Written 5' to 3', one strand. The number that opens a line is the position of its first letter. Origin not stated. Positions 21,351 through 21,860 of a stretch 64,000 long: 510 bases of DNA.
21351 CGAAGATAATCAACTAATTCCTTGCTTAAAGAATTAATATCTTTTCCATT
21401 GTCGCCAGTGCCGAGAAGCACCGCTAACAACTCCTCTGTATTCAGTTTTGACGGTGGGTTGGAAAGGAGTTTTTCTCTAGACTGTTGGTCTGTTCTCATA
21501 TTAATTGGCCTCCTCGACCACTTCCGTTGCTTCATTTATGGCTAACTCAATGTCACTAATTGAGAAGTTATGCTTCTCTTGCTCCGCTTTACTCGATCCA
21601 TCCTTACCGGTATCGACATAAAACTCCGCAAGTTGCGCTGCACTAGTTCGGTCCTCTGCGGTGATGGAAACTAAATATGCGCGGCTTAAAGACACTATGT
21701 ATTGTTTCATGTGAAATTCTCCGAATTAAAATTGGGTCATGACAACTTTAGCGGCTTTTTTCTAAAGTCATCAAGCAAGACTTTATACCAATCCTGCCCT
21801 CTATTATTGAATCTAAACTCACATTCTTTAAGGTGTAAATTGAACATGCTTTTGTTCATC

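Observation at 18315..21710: AT-rich four-gene restriction-modification-like cassette with atypical parts, inserted upstream of the ubi operon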

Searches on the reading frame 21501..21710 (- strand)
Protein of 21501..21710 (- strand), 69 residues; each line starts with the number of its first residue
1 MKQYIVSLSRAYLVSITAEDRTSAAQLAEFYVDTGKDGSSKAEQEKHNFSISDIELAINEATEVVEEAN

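Call 3: search_protein_families(library=pfam, proteins=[window:21501-21710:-], max_evalue=0.1)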
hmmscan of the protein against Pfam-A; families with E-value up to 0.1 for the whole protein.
window:21501-21710:- (69 aa): 0 families

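Call 4: search_protein_families(library=padloc, proteins=[window:21501-21710:-], max_evalue=0.1)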
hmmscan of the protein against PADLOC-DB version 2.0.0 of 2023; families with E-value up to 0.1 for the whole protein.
window:21501-21710:- (69 aa): 0 families

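Call 5: search_protein_families(library=ncbifam, proteins=[window:21501-21710:-], max_evalue=0.1)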
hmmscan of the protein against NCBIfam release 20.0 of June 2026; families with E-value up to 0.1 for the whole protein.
window:21501-21710:- (69 aa): 0 families

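Call 8: search_protein_families(library=phrogs, proteins=[window:21501-21710:-], max_evalue=0.1)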
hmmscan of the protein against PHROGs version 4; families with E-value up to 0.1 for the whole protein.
window:21501-21710:- (69 aa): 0 families

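Call 63: search_protein_representatives(protein=window:21501-21710:-)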
Query: 69 residues. Proteins with E-value up to 0.001 (for the whole library): 76; up to 1e-10: 2; up to 1e-30: 0. The best 76 are listed.
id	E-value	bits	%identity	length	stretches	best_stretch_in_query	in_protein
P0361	5.9e-23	95.7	75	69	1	1-69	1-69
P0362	1.4e-14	69.6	58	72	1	1-66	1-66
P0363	1.4e-10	57.1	48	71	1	1-64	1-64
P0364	7.3e-09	51.7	45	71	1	1-65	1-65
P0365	1.3e-08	50.9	45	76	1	1-66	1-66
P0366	2.4e-08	50.0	43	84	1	2-64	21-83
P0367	3.0e-08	49.8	48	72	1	3-65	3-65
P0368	5.2e-08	49.0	45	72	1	1-64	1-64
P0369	1.2e-07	47.9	47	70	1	1-66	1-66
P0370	2.5e-07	46.9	45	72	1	1-67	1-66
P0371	3.1e-07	46.6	43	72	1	1-67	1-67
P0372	3.3e-07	46.5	43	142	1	3-63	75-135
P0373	3.4e-07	46.5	48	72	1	1-66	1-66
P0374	4.6e-07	46.0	45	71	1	1-64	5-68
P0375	4.7e-07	46.0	47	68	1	1-64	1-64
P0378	6.4e-07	45.6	42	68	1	1-66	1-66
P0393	5.8e-06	42.6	40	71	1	1-67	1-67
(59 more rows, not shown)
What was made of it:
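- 21501..21710 (-): 69-aa acidic leader ORF, translationally coupled to the beta MTase. Member of an uncharacterised small-protein family. 76 representative clusters, full-length colinear (call 63).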

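Call 66: search_protein_families(library=pfam, alignment_id=A2, max_evalue=0.01)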
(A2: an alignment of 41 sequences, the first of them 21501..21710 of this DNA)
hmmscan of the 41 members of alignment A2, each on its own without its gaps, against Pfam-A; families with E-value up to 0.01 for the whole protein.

A. member 1, window:21501-21710:- (69 aa): 0 families

B. families by the number of members that match (of 41 scanned): 0 families

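Call 67: search_protein_families(library=phrogs, alignment_id=A2, max_evalue=0.01)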
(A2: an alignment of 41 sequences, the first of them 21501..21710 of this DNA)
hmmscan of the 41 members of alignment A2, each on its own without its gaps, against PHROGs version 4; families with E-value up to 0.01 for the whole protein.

A. member 1, window:21501-21710:- (69 aa): 0 families

B. families by the number of members that match (of 41 scanned): 6 families
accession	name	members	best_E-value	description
phrog_14649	-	6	0.00012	-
phrog_12843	-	1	0.00016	-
phrog_27138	-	1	0.00028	-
phrog_33792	-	1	0.0036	-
phrog_29200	-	1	0.0039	-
phrog_10870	-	1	0.0094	-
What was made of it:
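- Tried and rejected: Small ORF: no Pfam hit, only weak unnamed PHROG hits (calls 66, 67).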

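Call 70: find_related_loci(query=A3, collection=viral_contigs, flank=4000)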
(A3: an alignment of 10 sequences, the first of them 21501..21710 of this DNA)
Query A3 (69 aa) in viral_contigs; peptide patterns used: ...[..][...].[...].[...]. (x = any residue, [..] = any of these).
33 stretches matched a pattern, but none encodes a relative of the query by tblastn (E <= 1e-3).

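Call 71: find_encoding_contigs(protein=P0362, flank=4000, max_places=3)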
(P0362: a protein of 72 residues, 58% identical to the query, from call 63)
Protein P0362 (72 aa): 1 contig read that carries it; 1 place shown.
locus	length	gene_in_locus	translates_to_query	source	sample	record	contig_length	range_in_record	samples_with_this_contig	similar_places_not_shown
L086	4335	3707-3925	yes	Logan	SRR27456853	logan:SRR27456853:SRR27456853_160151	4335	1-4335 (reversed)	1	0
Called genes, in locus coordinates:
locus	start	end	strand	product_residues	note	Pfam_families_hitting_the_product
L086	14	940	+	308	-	PF00205:TPP_enzyme_M, PF02775:TPP_enzyme_C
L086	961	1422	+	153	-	PF01842:ACT, PF13710:ACT_5, PF22629:ACT_AHAS_ss, PF10369:ALS_ss_C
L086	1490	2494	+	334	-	PF02826:2-Hacid_dh_C (weak), PF03446:NAD_binding_2 (faint), PF03807:F420_oxidored (weak), PF07991:KARI_N, PF01450:KARI_C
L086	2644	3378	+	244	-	PF01066:CDP-OH_P_transf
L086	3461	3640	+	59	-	PF00490:ALAD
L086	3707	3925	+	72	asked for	-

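Call 72: find_encoding_contigs(protein=P0361, flank=4000, max_places=3)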
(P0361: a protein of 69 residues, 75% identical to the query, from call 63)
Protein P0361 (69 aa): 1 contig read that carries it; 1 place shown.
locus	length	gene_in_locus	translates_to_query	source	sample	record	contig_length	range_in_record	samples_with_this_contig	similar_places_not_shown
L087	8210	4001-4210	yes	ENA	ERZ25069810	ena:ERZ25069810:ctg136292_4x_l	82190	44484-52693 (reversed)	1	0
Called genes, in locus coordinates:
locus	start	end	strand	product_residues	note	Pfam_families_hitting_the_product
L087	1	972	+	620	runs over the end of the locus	-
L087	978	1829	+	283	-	-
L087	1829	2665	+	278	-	-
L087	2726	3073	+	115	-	PF00490:ALAD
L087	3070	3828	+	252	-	PF13391:HNH_2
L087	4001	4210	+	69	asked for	-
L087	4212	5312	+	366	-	PF20582:UPF0758_N, PF01555:N6_N4_Mtase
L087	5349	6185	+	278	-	PF02086:MethyltransfD12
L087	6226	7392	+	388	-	-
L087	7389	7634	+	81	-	PF00490:ALAD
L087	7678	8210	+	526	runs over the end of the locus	PF01555:N6_N4_Mtase, PF01170:UPF0020 (faint)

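Call 75: find_encoding_contigs(protein=P0364, flank=4000, max_places=3)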
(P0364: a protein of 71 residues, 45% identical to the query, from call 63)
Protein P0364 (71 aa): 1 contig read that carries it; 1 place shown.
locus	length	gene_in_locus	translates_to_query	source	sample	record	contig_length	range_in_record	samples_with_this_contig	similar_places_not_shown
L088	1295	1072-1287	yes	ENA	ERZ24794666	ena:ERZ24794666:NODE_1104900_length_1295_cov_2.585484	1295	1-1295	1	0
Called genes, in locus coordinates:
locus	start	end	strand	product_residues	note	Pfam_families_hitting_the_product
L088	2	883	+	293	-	?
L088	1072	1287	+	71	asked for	-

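Call 76: find_encoding_contigs(protein=P0369, flank=4000, max_places=3)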
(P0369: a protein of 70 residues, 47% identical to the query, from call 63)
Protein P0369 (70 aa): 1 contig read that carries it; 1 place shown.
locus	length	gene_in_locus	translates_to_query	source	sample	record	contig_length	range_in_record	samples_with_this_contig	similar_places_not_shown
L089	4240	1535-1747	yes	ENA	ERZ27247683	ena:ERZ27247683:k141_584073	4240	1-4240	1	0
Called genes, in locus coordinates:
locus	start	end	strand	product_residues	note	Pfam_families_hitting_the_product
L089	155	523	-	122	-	PF07883:Cupin_2 (weak)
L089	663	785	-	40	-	-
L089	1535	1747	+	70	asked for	-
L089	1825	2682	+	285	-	PF01170:UPF0020 (faint), PF01555:N6_N4_Mtase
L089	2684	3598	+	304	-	PF14511:RE_EcoO109I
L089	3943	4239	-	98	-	?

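Call 77: find_encoding_contigs(protein=P0393, flank=4000, max_places=3)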
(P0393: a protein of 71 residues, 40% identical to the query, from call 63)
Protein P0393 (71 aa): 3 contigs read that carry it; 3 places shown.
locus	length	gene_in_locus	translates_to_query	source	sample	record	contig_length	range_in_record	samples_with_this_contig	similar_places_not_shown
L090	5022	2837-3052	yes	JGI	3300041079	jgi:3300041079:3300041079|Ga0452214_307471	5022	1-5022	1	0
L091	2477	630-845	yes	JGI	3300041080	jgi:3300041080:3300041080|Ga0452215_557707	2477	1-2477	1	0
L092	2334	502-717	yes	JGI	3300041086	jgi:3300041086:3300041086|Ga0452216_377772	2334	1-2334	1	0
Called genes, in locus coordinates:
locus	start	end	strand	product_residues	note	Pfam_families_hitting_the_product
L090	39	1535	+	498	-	PF13481:AAA_25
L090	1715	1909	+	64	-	-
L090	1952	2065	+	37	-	-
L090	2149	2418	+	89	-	-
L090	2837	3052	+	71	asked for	-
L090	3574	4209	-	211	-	PF01209:Ubie_methyltran, PF13489:Methyltransf_23, PF05175:MTS, PF06325:PrmA, PF13847:Methyltransf_31, PF08241:Methyltransf_11, PF08242:Methyltransf_12, PF13649:Methyltransf_25, +3 more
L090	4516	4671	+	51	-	-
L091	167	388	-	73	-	-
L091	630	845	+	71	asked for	-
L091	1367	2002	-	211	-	PF01209:Ubie_methyltran, PF13489:Methyltransf_23, PF05175:MTS, PF06325:PrmA, PF13847:Methyltransf_31, PF08241:Methyltransf_11, PF08242:Methyltransf_12, PF13649:Methyltransf_25, +3 more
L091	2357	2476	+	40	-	?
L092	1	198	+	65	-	?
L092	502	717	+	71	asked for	-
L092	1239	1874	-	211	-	PF01209:Ubie_methyltran, PF13489:Methyltransf_23, PF05175:MTS, PF06325:PrmA, PF13847:Methyltransf_31, PF08241:Methyltransf_11, PF08242:Methyltransf_12, PF13649:Methyltransf_25, +3 more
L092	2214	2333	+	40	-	?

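Call 78: find_encoding_contigs(protein=P0363, flank=4000, max_places=3)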
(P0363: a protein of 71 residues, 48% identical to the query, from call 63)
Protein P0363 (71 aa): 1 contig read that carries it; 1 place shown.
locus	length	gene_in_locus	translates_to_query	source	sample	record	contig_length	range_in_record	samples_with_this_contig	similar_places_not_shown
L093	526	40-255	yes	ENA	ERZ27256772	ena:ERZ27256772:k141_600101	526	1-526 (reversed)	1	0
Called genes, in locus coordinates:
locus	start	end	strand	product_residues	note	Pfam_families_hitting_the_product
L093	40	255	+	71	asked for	-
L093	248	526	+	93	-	?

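Call 79: find_encoding_contigs(protein=P0367, flank=4000, max_places=3)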
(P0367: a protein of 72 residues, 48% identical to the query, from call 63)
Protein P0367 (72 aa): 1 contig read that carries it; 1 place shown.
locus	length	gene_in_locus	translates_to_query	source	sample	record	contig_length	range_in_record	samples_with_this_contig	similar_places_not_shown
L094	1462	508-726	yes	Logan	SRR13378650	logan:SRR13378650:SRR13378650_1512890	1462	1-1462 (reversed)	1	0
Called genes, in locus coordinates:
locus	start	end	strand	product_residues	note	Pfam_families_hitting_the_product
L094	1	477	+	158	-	?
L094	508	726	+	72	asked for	-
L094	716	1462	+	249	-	?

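Call 80: find_encoding_contigs(protein=P0378, flank=4000, max_places=3)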
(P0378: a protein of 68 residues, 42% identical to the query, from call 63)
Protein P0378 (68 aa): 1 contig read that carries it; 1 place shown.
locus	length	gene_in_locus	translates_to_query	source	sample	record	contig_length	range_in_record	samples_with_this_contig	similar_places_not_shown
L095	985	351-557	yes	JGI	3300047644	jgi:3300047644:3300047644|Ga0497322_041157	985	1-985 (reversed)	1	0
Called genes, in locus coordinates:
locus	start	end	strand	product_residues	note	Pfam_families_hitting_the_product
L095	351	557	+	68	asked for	-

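Call 81: search_protein_families(library=pfam, proteins=[L093:248-526:+, L094:716-1462:+, L094:1-477:+, L088:2-883:+, L089:1825-2682:+, L089:2684-3598:+], max_evalue=0.001)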
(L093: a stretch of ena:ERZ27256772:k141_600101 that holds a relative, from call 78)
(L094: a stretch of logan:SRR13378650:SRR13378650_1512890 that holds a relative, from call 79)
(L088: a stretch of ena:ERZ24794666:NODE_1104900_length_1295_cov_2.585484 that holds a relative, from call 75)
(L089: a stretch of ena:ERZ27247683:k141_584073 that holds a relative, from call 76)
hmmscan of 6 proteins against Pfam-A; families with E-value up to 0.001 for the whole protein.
L093:248-526:+ (93 aa): 0 families

L094:716-1462:+ (249 aa): 0 families

L094:1-477:+ (158 aa): 1 family
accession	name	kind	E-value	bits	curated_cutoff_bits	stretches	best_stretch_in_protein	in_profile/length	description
PF02463.25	SMC_N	-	7.9e-07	29.2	40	1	35-116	137-218/220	RecF/RecN/SMC N terminal domain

L088:2-883:+ (293 aa): 1 family
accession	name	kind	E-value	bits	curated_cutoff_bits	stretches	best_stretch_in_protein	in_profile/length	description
PF21694.2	DNA_pol3_delta_C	-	1.2e-10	41.8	27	1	161-280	2-118/121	DNA polymerase III delta subunit, C-terminal domain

L089:1825-2682:+ (285 aa): 2 families
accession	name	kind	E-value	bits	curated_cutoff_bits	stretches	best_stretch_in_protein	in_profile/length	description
PF01555.25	N6_N4_Mtase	-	1.7e-49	169.2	26.7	1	30-270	1-221/221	DNA methylase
PF01170.24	UPF0020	-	1.5e-05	25.2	22.3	0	229-271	27-69/197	RMKL-like, methyltransferase domain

L089:2684-3598:+ (304 aa): 2 families
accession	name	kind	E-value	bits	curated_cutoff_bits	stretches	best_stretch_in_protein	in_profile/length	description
PF14511.12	RE_EcoO109I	-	1.7e-15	57.8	22.5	1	86-262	9-193/198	Type II restriction endonuclease EcoO109I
PF09520.16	RE_TdeIII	-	9.2e-06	25.9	27.2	1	164-262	135-241/242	Type II restriction endonuclease, TdeIII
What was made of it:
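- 21501..21710 (-): Also leads an unrelated beta-MTase + RE_EcoO109I pair in L089 (calls 76, 81).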

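Call 93: predict_structure(alignment_id=A2)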
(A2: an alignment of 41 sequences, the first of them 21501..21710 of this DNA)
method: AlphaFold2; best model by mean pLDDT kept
length: 69 residues; sequences in the alignment: 41
mean_pLDDT: 96.4   pTM: 0.74
mean pLDDT of the five models: 96.4, 95.8, 95.8, 95.7, 88.0
residues with pLDDT >= 90: 64; 70-90: 4; 50-70: 1; < 50: 0
segments of 3 or more residues with pLDDT < 50: none
pLDDT, mean of each block of 10 residues (from residue 1): 95 98 98 96 98 98 91
secondary structure, 60 per line:
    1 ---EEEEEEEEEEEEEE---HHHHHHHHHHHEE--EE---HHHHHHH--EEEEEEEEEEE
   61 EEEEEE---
elements in order: E4-17 H21-31 H41-47 E50-66
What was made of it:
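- On Controller (C) protein-regulated R-M systems: Its predicted fold is beta-alpha-alpha-beta, not HTH (call 93).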

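Call 95: fold_search(model_id=the predicted structure, library=pdb)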
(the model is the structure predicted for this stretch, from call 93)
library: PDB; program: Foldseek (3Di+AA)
matches with E <= 10: 14; with E <= 0.001: 0
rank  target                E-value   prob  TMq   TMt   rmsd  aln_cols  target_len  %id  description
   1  9zdw_PA               2.5e+00  0.03  0.23  0.05  10.2        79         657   13  Pseudomonas phage DEV delta-gp53 mutant neck and tail (portal, head-to-tail and tail tube proteins) (released 2026-01-21)
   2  8jvp                  4.0e+00  0.04  0.25  0.32  13.2        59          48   19  Crystal structure of the dimeric DZBB fold protein Ph1 (released 2024-07-03)
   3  6kgx_XH               4.5e+00  0.07  0.33  0.26  11.0        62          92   14  Structure of the phycobilisome from the red alga Porphyridium purpureum (released 2019-12-11)
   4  5y6p_c2               5.5e+00  0.05  0.30  0.23  11.3        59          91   15  Structure of the phycobilisome from the red alga Griffithsia pacifica (released 2017-11-15)
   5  9d80_A                5.5e+00  0.01  0.19  0.05  10.6        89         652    6  Shigella flexneri bacteriophage Moo19 Tail (released 2025-01-15)
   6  3bpd_B                6.3e+00  0.02  0.26  0.21  11.0        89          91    9  Crystal structure of an uncharacterized protein (O28723_ARCFU) from Archaeoglobus fulgidus (released 2008-01-08)
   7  9lbz_L                7.1e+00  0.01  0.22  0.05  10.0        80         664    9  unique-vertex of mature phage N4 (released 2025-04-16)
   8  9lbz_H                7.1e+00  0.01  0.19  0.05  10.4        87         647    6  unique-vertex of mature phage N4 (released 2025-04-16)
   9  8psq_C                7.6e+00  0.01  0.14  0.09  12.8        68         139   15  Tilapia Lake Virus polymerase in cRNA pre-initiation state mode A (core only) (released 2023-12-27)
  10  3vqt_A                8.1e+00  0.06  0.33  0.07   5.3        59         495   10  Crystal structure analysis of the translation factor RF3 (released 2012-09-05)
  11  6ql6_A                9.3e+00  0.01  0.19  0.02   9.2        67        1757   13  Structure of Fatty acid synthase complex from Saccharomyces cerevisiae at 2.9 Angstrom (released 2020-03-18)
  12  3kbt_C                9.3e+00  0.01  0.20  0.11  13.9        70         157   13  Crystal structure of the ankyrin binding domain of human erythroid beta spectrin (repeats 13-15) in complex with the s (released 2010-02-02)
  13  9lbz_A                9.9e+00  0.01  0.22  0.05  10.1        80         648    9  unique-vertex of mature phage N4 (released 2025-04-16)
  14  8pso_C                9.9e+00  0.01  0.15  0.09  12.4        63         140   14  Tilapia Lake Virus polymerase in vRNA initiation state (core only) (released 2023-12-27)

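Call 97: fold_search(model_id=the predicted structure, library=viral)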
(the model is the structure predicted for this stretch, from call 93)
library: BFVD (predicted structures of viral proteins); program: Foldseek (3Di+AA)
matches with E <= 10: 87; with E <= 0.001: 0
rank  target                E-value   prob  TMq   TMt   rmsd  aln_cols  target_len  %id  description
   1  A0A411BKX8            6.9e-02  0.69  0.39  0.37   9.8        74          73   18  Uncharacterized protein [Vibrio phage VspSw_1]
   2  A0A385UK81            1.8e-01  0.97  0.57  0.61   6.3        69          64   13  Uncharacterized protein [Mycobacterium phage LittleLaf]
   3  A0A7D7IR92            2.4e-01  0.84  0.50  0.38   5.8        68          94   19  (no name in the UniProt tables at hand)
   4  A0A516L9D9            2.7e-01  0.66  0.49  0.44   7.4        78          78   15  (no name in the UniProt tables at hand)
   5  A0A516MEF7            2.9e-01  0.60  0.38  0.41   5.7        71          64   20  (no name in the UniProt tables at hand)
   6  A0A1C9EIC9            3.3e-01  0.85  0.52  0.65   8.8        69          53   16  Uncharacterized protein [Rhodococcus phage ChewyVIII]
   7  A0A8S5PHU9            3.3e-01  0.82  0.47  0.55   4.5        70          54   26  Uncharacterized protein [Siphoviridae sp. ctUGQ45]
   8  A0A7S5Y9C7            4.0e-01  0.41  0.36  0.40   8.2        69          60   19  (no name in the UniProt tables at hand)
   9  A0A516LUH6            4.6e-01  0.51  0.43  0.51   4.7        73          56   25  (no name in the UniProt tables at hand)
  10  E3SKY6                4.6e-01  0.30  0.32  0.39   5.7        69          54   25  Uncharacterized protein [Synechococcus phage S-SSM7]
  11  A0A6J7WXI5            4.9e-01  0.63  0.46  0.29   4.8        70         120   23  Uncharacterized protein [uncultured Caudovirales phage]
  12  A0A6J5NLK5            7.2e-01  0.30  0.39  0.42   6.9        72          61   21  Uncharacterized protein [uncultured Caudovirales phage]
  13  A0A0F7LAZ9            8.2e-01  0.06  0.21  0.21   9.1        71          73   13  Uncharacterized protein [uncultured marine virus]
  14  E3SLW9                9.4e-01  0.25  0.42  0.48   6.0        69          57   16  Uncharacterized protein [Prochlorococcus phage P-RSM4]
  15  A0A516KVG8            9.4e-01  0.23  0.39  0.45   9.2        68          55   24  (no name in the UniProt tables at hand)
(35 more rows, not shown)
